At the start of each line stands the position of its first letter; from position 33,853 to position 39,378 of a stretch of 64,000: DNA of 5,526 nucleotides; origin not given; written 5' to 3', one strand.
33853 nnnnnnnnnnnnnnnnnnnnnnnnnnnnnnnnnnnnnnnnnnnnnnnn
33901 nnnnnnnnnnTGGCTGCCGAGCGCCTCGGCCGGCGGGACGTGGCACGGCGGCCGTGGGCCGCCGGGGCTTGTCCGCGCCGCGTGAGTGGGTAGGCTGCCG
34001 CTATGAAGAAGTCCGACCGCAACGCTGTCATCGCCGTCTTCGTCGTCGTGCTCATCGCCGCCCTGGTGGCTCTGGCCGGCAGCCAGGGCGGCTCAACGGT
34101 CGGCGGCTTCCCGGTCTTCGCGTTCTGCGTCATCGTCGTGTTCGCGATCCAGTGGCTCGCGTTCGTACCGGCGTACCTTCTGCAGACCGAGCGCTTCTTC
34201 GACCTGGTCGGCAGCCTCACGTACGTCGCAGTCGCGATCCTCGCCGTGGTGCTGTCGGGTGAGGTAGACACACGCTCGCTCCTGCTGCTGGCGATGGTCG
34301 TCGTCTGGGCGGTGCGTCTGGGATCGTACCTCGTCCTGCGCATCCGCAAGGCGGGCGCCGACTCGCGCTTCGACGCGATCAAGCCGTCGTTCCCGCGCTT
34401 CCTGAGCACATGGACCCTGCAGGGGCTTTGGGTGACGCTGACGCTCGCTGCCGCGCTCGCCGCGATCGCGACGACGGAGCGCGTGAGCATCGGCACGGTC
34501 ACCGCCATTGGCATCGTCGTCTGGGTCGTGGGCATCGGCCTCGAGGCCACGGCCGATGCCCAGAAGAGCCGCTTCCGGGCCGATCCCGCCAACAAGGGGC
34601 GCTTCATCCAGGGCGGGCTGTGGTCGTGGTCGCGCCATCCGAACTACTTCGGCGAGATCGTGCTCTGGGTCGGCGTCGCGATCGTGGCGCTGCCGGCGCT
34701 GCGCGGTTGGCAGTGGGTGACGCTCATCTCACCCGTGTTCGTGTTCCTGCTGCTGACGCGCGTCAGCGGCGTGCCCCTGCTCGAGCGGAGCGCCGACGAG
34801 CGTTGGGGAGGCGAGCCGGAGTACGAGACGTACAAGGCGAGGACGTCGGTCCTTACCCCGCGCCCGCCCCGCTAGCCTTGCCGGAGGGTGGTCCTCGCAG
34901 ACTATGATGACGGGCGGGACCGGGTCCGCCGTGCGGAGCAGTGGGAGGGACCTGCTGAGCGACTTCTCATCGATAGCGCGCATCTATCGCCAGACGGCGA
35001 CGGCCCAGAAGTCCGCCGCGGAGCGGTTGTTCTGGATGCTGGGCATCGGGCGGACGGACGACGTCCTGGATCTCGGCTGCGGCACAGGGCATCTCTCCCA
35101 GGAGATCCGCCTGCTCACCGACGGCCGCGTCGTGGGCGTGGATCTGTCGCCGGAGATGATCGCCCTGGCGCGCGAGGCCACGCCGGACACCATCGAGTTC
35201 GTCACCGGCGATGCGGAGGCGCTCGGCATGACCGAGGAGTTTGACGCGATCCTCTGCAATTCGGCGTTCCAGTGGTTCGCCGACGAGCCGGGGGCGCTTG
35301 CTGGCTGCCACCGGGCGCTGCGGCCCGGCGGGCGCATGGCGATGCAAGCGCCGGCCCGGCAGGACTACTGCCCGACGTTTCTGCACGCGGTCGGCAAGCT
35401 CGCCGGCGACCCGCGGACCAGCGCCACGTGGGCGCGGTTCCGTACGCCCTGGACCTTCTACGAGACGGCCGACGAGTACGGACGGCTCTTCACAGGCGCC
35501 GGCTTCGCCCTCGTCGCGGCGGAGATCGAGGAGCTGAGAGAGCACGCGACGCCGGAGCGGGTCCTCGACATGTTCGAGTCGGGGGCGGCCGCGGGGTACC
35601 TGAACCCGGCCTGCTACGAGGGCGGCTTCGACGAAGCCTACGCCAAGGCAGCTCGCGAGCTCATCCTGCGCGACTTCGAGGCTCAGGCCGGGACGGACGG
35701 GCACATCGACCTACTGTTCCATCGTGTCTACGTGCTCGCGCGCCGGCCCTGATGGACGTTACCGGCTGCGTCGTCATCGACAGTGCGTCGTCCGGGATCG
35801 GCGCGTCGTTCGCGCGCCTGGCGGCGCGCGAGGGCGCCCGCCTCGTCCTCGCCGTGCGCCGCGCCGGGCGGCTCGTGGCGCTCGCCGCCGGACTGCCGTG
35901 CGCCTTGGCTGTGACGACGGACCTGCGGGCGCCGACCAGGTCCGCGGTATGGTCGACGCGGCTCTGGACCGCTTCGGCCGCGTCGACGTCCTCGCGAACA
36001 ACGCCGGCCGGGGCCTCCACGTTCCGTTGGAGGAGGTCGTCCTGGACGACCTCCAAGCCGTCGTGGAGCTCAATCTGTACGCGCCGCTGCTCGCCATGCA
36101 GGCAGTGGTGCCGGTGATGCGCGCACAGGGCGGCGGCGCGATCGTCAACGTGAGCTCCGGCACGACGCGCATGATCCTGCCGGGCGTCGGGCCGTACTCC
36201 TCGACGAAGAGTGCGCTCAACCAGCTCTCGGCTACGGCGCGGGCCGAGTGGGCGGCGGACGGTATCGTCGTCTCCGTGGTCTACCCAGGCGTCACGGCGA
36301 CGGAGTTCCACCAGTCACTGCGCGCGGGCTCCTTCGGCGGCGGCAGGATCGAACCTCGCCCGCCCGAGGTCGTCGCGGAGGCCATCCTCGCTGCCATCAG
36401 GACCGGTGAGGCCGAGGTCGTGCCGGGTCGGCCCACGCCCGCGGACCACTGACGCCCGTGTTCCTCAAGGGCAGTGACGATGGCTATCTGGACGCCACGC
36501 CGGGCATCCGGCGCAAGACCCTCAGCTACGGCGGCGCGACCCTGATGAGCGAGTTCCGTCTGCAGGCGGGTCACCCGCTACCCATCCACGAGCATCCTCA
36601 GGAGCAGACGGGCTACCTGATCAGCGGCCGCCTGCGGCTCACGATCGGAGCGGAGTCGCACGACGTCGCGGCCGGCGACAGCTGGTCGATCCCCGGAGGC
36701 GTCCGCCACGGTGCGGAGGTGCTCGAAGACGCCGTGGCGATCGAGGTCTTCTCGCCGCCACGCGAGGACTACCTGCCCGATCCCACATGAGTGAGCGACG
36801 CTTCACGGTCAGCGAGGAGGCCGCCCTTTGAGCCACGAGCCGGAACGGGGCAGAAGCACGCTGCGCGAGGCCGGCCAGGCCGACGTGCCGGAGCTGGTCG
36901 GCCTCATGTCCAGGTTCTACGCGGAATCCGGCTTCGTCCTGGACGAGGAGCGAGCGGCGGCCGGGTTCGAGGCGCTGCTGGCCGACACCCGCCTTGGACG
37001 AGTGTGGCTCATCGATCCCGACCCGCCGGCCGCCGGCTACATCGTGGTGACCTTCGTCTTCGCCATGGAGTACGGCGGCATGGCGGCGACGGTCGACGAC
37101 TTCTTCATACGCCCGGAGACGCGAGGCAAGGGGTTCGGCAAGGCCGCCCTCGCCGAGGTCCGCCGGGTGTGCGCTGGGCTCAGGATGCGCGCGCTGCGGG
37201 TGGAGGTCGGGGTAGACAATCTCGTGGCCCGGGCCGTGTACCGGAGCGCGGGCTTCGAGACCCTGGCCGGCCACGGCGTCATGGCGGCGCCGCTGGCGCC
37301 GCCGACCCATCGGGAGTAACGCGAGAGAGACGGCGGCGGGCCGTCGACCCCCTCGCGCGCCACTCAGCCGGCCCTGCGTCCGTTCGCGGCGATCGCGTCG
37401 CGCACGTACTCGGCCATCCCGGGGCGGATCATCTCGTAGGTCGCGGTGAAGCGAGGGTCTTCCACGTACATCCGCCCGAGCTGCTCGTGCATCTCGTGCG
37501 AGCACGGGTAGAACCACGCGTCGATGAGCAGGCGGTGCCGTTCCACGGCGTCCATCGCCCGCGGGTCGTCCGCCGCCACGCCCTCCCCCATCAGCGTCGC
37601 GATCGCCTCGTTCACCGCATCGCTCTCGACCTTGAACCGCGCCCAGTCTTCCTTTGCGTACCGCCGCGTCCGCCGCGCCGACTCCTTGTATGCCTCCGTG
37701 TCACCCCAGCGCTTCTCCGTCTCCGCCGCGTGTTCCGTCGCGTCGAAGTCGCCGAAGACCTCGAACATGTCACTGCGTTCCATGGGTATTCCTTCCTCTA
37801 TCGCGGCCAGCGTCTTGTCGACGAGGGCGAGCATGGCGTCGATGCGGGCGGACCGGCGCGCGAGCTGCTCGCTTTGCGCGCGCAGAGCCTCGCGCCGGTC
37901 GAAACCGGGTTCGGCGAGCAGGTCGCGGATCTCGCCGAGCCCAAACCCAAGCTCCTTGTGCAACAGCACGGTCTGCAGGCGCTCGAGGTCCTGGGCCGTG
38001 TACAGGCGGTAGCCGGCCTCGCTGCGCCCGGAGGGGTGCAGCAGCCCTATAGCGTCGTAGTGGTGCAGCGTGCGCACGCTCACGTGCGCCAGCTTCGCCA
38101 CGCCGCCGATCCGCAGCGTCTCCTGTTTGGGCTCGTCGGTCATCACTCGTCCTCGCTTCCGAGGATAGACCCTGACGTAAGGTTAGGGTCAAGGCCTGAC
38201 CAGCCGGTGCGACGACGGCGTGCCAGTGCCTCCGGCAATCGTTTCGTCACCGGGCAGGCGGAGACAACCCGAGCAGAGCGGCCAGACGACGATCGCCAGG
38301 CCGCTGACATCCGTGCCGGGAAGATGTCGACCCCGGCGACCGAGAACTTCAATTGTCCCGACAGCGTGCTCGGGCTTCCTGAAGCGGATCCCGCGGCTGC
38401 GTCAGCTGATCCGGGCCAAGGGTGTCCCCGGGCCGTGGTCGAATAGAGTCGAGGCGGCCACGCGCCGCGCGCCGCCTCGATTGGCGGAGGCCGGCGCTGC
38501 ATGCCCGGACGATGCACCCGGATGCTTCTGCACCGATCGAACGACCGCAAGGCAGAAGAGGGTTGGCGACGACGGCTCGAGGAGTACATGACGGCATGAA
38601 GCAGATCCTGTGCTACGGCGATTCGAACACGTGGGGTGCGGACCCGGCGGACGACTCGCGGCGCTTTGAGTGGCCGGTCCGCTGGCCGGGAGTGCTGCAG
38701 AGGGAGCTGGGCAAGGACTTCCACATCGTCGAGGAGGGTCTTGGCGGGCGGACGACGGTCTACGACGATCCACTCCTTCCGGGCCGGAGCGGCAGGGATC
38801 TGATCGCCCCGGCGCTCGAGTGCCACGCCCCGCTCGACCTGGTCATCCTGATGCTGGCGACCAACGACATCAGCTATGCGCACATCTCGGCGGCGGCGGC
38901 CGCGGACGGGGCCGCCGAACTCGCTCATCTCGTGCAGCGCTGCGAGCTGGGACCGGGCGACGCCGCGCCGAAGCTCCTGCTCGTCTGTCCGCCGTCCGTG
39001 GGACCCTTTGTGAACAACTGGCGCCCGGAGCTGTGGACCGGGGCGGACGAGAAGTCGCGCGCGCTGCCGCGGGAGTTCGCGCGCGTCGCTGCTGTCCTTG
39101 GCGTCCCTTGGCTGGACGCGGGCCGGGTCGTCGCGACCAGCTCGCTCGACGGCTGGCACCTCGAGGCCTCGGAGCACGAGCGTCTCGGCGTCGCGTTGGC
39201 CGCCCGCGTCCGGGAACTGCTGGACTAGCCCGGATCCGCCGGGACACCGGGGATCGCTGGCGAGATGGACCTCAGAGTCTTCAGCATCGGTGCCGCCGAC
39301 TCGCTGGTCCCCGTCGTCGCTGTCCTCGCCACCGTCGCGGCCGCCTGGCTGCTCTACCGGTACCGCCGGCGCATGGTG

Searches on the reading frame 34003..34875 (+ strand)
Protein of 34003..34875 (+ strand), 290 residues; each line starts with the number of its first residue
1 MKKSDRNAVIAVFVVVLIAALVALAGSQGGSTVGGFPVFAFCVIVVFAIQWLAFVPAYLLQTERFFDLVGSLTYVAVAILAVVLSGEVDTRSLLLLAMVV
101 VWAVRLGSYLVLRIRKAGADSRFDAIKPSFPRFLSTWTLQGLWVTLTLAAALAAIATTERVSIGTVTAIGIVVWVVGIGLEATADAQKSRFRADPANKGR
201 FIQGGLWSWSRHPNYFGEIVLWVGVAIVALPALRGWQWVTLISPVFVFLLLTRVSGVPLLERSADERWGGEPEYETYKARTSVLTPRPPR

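Call 19: search_protein_families(library=pfam, proteins=[window:34003-34875:+])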
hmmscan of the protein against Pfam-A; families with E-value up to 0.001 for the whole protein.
window:34003-34875:+ (290 aa): 3 families
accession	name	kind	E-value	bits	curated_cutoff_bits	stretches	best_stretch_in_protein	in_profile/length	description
PF06966.17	DUF1295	-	5.1e-67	226.2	20.4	1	54-281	2-235/235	Protein of unknown function (DUF1295)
PF02544.21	Steroid_dh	-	3.6e-08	34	22.6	1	164-235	39-109/150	3-oxo-5-alpha-steroid 4-dehydrogenase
PF04140.19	ICMT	-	1.6e-05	25.7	24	1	198-253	32-85/95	Isoprenylcysteine carboxyl methyltransferase (ICMT) family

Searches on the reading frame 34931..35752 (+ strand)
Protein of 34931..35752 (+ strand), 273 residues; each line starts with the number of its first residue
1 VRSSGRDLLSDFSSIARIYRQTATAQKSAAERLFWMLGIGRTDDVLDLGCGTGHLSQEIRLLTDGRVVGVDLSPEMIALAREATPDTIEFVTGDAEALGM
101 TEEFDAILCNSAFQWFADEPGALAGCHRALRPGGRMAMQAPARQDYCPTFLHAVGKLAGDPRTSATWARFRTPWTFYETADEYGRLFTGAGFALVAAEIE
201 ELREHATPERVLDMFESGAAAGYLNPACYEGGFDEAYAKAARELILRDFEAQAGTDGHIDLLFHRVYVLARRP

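Call 19: search_protein_families(library=pfam, proteins=[window:34931-35752:+])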
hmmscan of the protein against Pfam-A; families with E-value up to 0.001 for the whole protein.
window:34931-35752:+ (273 aa): 13 families
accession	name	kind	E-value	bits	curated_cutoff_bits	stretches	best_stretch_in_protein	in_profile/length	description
PF08241.18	Methyltransf_11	-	3.7e-23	82.4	21.2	1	46-137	1-94/95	Methyltransferase domain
PF13649.12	Methyltransf_25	-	1.3e-22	80.7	27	1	45-134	1-97/97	Methyltransferase domain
PF13847.12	Methyltransf_31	-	2.4e-21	76.4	27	1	43-148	5-119/145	Methyltransferase domain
PF08242.18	Methyltransf_12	-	7.1e-18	65.6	30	1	46-135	1-97/98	Methyltransferase domain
PF13489.12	Methyltransf_23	-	7e-17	62.1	27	1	39-196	20-163/164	Methyltransferase domain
PF01209.24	Ubie_methyltran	-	1.1e-09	38.5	20.1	1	41-138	47-151/233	ubiE/COQ5 methyltransferase family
PF05401.17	NodS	-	1.2e-08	35.4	24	1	26-155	28-160/201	Nodulation protein S (NodS)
PF05175.20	MTS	-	3.1e-07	30.6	23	1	42-155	32-155/170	Methyltransferase small domain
PF01728.25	FtsJ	-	9.9e-06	26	24.1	1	41-109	21-97/181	FtsJ-like methyltransferase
PF02353.26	CMAS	-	2.6e-05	24.1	27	1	23-140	44-166/273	Mycolic acid cyclopropane synthetase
PF13679.12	Methyltransf_32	-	0.00025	21.5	27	0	42-84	26-73/143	Methyltransferase domain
PF01135.25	PCMT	-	0.00045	20.5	20.3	1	19-137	52-170/210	Protein-L-isoaspartate(D-aspartate) O-methyltransferase (PCMT)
PF06325.19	PrmA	-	0.0007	19.6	22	1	42-84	162-204/296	Ribosomal protein L11 methyltransferase (PrmA)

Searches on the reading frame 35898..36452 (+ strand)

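Call 20: search_protein_families(library=pfam, proteins=[window:35898-36452:+])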
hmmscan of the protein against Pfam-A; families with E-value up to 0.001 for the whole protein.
window:35898-36452:+ (184 aa): 2 families
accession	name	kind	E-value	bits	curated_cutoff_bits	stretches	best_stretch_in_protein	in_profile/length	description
PF00106.31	adh_short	-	2.6e-33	115.6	26.6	1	13-143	62-192/195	short chain dehydrogenase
PF13561.12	adh_short_C2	-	8.5e-24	84.9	27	1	12-142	55-185/236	Enoyl-(Acyl carrier protein) reductase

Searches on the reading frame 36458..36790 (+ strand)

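Call 20: search_protein_families(library=pfam, proteins=[window:36458-36790:+])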
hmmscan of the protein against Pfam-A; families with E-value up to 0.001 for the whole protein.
window:36458-36790:+ (110 aa): 3 families
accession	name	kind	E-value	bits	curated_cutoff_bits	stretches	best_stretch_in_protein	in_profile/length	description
PF07883.17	Cupin_2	-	1.7e-14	53.7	27.2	1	33-92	3-62/70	Cupin domain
PF12973.13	Cupin_7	-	9.5e-06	25.8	27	1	10-95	13-97/105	ChrR Cupin-like domain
PF05899.18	Cupin_3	-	0.0009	19.3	23.5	0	48-90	25-68/74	EutQ-like cupin domain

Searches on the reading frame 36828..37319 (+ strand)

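Call 20: search_protein_families(library=pfam, proteins=[window:36828-37319:+])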
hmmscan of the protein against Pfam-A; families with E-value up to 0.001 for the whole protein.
window:36828-37319:+ (163 aa): 4 families
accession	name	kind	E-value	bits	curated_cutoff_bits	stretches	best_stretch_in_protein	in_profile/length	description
PF00583.31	Acetyltransf_1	-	3.5e-10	40.6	20.7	1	52-143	29-116/116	Acetyltransferase (GNAT) family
PF13508.13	Acetyltransf_7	-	3.1e-07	31.1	27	1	70-144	16-83/84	Acetyltransferase (GNAT) domain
PF13302.13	Acetyltransf_3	-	1.9e-06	29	25.4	1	9-144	1-138/138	Acetyltransferase (GNAT) domain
PF13673.13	Acetyltransf_10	-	6e-06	26.7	23.6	1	88-146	53-110/128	Acetyltransferase (GNAT) domain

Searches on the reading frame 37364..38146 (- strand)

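Call 20: search_protein_families(library=pfam, proteins=[window:37364-38146:-])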
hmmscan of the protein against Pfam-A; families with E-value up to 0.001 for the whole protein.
window:37364-38146:- (260 aa): 4 families
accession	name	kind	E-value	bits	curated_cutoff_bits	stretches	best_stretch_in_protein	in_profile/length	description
PF07739.18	TipAS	-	4.9e-39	133.9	23.8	1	140-255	2-117/117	TipAS antibiotic-recognition domain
PF13411.12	MerR_1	-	1.1e-16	61.1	21.6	1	12-78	2-67/69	MerR HTH family regulatory protein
PF00376.29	MerR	-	3.1e-14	52.9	28.2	1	12-49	1-38/38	MerR family regulatory protein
PF09278.17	MerR-DNA-bind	-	3.1e-05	24.9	25.4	1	54-107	1-60/65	MerR, DNA binding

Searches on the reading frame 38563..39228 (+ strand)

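Call 20: search_protein_families(library=pfam, proteins=[window:38563-39228:+])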
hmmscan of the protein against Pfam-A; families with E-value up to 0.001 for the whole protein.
window:38563-39228:+ (221 aa): 2 families
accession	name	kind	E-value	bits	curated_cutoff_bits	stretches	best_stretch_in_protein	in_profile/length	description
PF13472.12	Lipase_GDSL_2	-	1.2e-16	62.2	32.9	1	17-194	1-157/178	GDSL-like Lipase/Acylhydrolase family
PF00657.28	Lipase_GDSL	-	7.3e-06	26.7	23.6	1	15-119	1-105/208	GDSL-like Lipase/Acylhydrolase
